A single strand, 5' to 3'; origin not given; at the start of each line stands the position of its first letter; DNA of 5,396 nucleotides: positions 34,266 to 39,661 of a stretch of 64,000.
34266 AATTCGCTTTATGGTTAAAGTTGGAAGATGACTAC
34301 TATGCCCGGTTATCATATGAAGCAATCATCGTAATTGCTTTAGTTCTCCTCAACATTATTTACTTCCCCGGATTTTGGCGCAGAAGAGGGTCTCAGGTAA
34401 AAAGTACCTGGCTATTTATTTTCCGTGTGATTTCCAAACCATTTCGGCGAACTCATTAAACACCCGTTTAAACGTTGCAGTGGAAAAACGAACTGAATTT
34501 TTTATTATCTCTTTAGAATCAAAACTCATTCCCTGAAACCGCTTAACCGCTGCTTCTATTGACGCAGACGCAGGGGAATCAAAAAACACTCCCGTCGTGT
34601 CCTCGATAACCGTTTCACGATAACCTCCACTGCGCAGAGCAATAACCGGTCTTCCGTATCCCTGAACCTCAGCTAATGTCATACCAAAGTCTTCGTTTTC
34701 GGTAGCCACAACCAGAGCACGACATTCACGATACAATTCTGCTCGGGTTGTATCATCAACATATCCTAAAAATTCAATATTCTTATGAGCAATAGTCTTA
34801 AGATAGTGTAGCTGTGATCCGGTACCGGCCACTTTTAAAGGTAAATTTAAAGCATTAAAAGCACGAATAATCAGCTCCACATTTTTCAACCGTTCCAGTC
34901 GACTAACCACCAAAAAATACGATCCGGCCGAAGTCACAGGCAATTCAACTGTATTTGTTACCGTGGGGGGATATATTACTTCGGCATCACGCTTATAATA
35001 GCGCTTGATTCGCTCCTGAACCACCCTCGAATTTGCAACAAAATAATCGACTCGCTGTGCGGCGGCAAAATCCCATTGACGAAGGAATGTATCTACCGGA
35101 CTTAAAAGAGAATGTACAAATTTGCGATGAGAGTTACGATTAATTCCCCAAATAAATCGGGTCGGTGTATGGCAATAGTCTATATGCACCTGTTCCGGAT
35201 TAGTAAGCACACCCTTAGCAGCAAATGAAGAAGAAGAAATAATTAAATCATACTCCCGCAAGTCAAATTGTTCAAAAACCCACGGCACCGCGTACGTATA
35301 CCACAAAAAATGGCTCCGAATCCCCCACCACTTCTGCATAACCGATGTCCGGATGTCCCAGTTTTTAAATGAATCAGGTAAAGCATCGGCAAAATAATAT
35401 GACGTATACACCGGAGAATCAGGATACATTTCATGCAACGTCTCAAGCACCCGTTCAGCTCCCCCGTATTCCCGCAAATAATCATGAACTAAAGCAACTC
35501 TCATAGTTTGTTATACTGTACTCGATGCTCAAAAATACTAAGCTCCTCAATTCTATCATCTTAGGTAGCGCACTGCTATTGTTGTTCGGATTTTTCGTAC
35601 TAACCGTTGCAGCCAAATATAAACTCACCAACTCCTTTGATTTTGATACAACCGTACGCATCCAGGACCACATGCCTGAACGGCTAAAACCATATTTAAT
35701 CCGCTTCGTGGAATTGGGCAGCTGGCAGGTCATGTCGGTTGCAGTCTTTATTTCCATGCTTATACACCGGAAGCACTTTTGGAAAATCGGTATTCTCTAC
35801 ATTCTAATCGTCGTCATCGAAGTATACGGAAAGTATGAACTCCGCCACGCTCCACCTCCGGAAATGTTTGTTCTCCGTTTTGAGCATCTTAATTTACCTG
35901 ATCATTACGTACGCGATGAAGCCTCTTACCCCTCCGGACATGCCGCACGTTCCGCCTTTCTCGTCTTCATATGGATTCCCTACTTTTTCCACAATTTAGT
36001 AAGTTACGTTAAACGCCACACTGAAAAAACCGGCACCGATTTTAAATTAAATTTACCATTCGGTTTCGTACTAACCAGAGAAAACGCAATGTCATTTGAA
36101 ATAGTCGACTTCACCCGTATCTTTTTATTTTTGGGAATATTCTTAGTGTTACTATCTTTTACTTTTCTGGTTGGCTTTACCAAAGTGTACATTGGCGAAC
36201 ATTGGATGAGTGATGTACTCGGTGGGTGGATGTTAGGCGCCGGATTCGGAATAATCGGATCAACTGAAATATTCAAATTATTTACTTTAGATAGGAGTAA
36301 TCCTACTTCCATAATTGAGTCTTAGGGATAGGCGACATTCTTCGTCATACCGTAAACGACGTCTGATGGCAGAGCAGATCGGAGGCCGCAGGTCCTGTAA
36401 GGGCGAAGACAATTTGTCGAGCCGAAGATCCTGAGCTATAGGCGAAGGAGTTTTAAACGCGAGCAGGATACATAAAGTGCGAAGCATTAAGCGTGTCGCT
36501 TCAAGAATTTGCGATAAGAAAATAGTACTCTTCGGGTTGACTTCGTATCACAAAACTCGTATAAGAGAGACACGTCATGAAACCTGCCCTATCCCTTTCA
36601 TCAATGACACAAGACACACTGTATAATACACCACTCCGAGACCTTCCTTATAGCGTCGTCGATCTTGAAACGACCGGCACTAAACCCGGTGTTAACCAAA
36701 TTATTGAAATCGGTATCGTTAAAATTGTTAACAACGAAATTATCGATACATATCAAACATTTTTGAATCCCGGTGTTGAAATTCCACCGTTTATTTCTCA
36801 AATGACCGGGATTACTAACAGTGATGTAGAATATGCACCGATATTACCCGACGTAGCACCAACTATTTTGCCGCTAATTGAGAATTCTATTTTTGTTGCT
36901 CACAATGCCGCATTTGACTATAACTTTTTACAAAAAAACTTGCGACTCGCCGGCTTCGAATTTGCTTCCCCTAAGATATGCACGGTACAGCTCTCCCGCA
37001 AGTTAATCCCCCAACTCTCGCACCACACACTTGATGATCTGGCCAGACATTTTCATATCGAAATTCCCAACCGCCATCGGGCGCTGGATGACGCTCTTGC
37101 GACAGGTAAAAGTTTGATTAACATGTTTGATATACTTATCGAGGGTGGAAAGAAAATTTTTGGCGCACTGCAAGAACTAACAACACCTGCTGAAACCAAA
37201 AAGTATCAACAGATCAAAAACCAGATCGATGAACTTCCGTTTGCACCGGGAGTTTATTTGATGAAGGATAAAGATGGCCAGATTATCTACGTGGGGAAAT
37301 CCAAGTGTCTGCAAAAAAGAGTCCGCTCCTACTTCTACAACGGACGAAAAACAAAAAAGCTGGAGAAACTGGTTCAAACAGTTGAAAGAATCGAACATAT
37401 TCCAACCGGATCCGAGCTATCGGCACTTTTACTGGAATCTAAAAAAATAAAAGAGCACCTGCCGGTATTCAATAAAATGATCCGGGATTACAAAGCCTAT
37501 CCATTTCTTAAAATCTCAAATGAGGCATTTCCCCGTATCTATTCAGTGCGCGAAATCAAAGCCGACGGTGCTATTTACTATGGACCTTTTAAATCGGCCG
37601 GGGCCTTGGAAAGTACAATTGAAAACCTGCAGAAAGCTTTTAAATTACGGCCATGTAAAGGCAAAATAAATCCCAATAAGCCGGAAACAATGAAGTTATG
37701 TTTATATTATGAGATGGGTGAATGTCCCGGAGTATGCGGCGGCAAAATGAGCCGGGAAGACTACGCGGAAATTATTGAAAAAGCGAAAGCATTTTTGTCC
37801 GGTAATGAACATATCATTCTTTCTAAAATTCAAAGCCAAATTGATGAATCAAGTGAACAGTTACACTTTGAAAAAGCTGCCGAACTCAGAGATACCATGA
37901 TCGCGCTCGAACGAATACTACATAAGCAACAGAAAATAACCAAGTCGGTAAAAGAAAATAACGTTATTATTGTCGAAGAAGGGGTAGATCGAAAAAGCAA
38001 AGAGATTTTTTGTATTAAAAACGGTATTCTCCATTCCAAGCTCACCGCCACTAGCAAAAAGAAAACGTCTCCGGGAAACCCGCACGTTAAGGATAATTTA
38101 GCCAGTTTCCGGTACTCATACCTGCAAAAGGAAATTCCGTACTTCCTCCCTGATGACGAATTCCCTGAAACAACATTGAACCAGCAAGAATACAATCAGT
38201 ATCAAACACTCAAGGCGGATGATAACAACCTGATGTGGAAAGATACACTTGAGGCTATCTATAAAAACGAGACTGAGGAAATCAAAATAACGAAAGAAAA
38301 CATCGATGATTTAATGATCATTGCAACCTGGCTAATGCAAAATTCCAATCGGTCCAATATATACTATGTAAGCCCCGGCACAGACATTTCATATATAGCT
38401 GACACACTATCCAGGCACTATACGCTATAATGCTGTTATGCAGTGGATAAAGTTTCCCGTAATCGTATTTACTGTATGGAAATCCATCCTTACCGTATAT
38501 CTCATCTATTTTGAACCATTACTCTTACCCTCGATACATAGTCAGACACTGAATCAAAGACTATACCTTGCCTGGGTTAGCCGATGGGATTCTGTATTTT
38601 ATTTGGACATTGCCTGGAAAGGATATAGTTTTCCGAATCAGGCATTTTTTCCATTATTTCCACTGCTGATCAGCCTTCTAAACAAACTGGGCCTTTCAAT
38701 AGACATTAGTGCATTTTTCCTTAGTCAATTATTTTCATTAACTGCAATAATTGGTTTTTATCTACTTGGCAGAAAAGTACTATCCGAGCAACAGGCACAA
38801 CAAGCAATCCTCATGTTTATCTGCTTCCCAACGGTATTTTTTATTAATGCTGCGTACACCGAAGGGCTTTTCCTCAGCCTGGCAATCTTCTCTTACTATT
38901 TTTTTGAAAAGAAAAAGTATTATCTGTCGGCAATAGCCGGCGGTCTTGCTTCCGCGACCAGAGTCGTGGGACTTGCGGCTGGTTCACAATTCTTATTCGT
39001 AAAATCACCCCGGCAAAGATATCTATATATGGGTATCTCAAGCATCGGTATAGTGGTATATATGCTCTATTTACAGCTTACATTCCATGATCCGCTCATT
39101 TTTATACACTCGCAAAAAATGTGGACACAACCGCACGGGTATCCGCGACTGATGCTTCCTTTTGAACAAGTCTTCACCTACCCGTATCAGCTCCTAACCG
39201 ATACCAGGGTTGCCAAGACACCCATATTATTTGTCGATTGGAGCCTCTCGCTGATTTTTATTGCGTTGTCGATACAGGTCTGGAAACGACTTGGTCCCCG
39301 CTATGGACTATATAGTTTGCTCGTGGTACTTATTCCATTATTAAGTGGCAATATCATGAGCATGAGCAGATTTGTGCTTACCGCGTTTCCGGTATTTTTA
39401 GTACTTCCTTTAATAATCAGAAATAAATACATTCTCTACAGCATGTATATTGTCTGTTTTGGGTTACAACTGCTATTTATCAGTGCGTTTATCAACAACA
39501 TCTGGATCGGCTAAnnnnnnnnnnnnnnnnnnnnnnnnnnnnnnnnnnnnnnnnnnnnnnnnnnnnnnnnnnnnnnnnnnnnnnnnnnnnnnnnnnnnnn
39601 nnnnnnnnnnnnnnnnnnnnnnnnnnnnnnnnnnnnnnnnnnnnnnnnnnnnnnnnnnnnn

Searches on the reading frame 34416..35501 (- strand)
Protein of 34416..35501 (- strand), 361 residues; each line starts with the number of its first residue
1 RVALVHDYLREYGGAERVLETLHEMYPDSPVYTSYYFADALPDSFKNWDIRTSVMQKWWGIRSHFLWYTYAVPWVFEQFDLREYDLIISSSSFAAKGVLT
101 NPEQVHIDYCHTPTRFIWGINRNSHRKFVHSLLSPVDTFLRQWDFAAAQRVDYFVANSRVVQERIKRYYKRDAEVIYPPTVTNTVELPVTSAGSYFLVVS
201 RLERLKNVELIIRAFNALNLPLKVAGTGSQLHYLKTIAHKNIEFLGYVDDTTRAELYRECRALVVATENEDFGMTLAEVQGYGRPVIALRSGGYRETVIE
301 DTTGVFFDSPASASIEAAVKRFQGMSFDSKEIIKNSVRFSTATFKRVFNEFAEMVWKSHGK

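Call 77: search_protein_families(library=pfam, proteins=[window:34416-35501:-], max_evalue=0.00001)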
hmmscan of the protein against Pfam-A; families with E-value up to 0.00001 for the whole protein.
window:34416-35501:- (361 aa): 3 families
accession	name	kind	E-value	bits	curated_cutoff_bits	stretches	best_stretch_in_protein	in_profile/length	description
PF00534.26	Glycos_transf_1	-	6.5e-22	78.3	26.4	1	195-323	17-156/172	Glycosyl transferases group 1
PF13692.12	Glyco_trans_1_4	-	1.3e-17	64.8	27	1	195-320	3-137/142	Glycosyl transferases group 1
PF13439.12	Glyco_transf_4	-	5.2e-09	36.8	28.5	1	12-179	1-165/170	Glycosyltransferase Family 4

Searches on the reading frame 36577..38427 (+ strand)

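Call 77: search_protein_families(library=pfam, proteins=[window:36577-38427:+], max_evalue=0.00001)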
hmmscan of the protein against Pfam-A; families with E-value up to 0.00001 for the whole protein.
window:36577-38427:+ (617 aa): 3 families
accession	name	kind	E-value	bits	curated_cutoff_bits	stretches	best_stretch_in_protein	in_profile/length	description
PF00929.31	RNase_T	-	2.2e-35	123.1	24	1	27-178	2-162/164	Exonuclease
PF01541.30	GIY-YIG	-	3.1e-09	37.5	22.6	1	224-296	2-74/78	GIY-YIG catalytic domain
PF02151.25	UVR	-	9.2e-07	28.9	21.5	1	415-446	4-35/36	UvrB/uvrC motif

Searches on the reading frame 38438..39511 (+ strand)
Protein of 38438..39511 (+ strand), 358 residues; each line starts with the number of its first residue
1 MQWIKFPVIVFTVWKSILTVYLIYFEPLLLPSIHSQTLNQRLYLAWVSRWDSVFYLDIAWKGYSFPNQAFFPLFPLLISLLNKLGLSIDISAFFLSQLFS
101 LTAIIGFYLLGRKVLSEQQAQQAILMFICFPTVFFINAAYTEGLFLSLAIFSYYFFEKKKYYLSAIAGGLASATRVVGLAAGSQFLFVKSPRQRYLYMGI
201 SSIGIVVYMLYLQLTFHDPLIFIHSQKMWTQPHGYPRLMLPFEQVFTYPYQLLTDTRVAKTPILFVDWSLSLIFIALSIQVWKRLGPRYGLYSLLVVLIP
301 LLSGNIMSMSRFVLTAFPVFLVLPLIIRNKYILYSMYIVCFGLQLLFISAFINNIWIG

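Call 77: search_protein_families(library=pfam, proteins=[window:38438-39511:+], max_evalue=0.00001)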
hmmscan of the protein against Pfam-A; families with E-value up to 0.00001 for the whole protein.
window:38438-39511:+ (358 aa): 1 family
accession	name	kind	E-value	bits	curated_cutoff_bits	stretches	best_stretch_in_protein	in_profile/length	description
PF04188.19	Mannosyl_trans2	-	2.3e-10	40.8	22.4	1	37-182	49-206/443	Mannosyltransferase (PIG-V)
